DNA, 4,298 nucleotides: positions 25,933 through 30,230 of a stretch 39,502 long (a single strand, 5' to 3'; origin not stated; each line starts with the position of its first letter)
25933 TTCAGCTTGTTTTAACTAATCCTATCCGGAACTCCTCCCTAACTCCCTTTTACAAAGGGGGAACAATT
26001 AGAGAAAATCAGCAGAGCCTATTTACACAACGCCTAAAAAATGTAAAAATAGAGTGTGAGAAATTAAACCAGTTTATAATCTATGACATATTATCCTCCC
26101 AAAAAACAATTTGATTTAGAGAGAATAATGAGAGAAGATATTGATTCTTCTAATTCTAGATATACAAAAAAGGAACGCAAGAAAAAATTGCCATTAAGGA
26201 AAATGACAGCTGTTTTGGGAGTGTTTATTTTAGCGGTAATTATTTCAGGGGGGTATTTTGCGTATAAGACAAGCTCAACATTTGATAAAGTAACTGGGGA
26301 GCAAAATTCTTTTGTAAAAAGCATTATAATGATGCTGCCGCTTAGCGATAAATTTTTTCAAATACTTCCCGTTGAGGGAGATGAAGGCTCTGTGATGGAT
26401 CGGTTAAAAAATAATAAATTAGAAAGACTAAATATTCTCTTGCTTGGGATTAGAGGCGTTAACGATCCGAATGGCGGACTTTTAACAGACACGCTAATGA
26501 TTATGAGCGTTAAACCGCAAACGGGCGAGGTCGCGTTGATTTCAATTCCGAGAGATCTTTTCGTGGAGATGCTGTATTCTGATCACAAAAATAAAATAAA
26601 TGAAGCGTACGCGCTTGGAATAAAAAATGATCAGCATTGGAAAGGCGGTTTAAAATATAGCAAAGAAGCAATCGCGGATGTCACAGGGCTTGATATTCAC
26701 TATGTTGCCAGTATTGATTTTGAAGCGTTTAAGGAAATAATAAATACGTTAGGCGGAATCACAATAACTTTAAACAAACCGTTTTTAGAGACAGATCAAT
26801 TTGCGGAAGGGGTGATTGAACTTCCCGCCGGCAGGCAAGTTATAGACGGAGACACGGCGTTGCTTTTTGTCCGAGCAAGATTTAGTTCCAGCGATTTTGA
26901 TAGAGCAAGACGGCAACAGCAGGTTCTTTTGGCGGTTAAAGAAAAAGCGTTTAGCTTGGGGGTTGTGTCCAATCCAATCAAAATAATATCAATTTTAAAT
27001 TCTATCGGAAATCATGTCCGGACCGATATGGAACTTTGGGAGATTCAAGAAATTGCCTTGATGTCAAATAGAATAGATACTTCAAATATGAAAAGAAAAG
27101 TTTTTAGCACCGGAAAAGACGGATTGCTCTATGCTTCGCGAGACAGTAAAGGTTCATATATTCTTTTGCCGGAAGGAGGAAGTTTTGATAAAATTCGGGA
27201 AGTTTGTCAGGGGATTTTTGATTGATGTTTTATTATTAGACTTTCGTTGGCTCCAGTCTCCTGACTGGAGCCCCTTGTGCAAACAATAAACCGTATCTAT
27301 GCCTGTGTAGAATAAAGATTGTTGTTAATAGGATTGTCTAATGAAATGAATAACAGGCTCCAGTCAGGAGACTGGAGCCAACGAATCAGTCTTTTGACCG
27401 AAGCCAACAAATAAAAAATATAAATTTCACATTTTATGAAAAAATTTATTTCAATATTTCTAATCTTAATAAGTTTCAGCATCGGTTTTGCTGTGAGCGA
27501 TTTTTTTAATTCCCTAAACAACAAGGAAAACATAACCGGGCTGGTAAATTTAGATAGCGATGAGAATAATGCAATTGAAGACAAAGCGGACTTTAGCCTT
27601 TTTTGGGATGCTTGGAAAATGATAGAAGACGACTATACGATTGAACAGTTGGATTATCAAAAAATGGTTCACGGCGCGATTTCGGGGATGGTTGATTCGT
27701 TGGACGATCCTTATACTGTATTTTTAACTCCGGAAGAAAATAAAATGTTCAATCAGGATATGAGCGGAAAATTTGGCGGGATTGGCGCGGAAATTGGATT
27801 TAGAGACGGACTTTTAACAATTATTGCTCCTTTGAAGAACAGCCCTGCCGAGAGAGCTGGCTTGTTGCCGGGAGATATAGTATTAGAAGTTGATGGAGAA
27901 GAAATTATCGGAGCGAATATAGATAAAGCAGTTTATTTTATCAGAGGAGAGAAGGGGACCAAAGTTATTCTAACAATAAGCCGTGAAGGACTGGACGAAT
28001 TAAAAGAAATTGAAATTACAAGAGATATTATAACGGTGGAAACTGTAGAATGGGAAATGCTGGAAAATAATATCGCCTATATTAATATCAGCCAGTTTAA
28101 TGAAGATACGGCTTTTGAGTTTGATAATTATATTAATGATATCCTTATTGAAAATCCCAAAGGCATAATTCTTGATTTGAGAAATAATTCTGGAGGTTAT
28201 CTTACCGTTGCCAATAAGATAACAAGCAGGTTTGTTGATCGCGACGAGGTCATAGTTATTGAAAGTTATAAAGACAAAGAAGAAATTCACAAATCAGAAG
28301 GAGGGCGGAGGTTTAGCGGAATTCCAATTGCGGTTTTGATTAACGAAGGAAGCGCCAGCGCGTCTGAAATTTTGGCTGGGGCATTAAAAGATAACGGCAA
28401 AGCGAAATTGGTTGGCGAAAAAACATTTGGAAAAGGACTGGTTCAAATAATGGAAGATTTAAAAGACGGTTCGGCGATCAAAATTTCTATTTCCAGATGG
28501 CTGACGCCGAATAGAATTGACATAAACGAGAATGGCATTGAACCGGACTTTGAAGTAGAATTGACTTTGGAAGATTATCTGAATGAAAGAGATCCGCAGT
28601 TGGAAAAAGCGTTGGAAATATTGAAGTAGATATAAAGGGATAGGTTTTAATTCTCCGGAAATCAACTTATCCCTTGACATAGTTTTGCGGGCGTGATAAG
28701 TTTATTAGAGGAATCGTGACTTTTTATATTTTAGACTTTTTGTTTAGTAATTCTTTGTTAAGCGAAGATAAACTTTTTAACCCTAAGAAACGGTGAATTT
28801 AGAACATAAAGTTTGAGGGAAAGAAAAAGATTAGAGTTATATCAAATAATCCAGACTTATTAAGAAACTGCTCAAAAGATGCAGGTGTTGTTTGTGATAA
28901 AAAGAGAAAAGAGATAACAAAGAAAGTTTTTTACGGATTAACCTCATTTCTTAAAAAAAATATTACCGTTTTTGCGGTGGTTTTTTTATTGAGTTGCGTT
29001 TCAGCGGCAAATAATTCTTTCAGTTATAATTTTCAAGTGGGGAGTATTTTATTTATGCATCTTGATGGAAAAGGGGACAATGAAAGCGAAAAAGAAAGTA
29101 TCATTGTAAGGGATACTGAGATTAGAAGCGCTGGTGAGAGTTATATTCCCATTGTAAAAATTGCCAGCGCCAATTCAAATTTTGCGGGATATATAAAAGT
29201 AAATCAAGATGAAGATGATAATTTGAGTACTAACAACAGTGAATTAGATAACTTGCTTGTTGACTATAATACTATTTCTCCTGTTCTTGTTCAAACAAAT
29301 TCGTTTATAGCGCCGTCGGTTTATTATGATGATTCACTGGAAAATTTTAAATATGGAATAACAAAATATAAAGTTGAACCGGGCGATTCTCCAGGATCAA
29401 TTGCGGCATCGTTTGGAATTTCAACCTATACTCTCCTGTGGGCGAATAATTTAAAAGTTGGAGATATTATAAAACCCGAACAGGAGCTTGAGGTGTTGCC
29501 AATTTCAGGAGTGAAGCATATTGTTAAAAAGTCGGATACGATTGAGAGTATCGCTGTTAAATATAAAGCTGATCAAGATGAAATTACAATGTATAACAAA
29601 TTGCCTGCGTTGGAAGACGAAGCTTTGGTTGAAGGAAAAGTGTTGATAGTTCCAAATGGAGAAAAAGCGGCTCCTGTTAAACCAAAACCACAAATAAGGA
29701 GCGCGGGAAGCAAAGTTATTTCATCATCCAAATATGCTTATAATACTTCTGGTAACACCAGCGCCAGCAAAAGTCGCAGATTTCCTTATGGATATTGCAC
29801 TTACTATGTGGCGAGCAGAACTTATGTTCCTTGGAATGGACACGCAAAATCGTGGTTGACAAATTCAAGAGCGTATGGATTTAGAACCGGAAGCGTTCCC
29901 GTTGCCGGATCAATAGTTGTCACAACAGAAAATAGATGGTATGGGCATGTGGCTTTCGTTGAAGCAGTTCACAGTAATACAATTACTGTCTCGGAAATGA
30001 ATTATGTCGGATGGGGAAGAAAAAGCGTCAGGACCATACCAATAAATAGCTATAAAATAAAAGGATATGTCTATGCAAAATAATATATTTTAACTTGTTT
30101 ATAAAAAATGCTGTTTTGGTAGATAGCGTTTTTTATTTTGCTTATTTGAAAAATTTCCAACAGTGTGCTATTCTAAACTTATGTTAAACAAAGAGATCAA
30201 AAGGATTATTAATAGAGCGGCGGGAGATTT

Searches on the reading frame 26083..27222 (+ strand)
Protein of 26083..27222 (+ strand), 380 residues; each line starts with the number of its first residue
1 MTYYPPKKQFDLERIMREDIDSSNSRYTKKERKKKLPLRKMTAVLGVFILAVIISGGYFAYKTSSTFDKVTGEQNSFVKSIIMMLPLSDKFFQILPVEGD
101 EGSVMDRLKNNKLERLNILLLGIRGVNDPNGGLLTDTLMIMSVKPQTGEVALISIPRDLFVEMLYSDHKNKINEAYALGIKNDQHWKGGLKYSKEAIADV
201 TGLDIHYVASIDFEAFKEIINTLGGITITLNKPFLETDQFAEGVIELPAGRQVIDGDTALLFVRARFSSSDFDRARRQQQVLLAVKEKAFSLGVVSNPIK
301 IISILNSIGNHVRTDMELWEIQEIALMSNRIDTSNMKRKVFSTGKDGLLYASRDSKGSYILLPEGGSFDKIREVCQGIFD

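Call 64: search_protein_families(library=pfam, proteins=[window:26083-27222:+], max_evalue=0.00001)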
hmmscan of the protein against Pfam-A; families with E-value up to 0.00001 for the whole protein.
window:26083-27222:+ (380 aa): 1 family
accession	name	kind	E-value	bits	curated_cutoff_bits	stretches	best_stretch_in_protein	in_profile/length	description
PF03816.19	LytR_cpsA_psr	-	5.2e-36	124.5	24.6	1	135-289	2-148/150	LytR_cpsA_psr family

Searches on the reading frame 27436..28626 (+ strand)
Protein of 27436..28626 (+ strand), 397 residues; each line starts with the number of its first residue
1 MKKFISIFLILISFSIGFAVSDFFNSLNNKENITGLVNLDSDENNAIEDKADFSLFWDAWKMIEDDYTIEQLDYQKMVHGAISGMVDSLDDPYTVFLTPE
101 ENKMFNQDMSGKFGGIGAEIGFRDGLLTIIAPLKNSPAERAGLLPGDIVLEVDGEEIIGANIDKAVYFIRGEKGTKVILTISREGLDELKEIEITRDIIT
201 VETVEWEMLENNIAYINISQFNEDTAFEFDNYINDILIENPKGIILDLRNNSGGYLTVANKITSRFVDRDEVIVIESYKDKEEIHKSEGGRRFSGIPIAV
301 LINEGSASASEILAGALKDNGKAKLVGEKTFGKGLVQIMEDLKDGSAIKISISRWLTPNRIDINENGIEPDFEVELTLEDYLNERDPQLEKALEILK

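Call 64: search_protein_families(library=pfam, proteins=[window:27436-28626:+], max_evalue=0.00001)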
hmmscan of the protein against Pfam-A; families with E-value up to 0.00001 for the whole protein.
window:27436-28626:+ (397 aa): 5 families
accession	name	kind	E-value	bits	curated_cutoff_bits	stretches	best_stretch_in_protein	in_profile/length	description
PF03572.23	Peptidase_S41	-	6.3e-49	166.2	24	1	212-374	1-165/165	Peptidase family S41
PF17820.7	PDZ_6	-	3.7e-13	49.4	27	1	131-183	4-54/54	PDZ domain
PF22694.1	CtpB_N-like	-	2.1e-11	44.6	27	1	37-98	22-82/85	Activating protease CtpB N-terminal domain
PF13180.12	PDZ_2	-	2.7e-08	34.4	27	1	115-192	2-78/80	PDZ domain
PF00595.29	PDZ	-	1.4e-07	32.2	23.2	1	126-181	26-80/81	PDZ domain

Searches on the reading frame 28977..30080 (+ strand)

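Call 64: search_protein_families(library=pfam, proteins=[window:28977-30080:+], max_evalue=0.00001)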
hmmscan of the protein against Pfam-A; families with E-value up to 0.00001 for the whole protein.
window:28977-30080:+ (368 aa): 3 families
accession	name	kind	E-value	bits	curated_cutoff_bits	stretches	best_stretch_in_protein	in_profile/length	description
PF01476.26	LysM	-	1.6e-16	60.4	20.9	1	131-172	1-41/43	LysM domain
PF05257.22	CHAP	-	3.3e-16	60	26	1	267-342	4-81/81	CHAP domain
PF23473.1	LysM3_LYK4_5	-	1e-08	35.6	29.3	0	131-164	5-38/48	LYK4/5 LysM3 domain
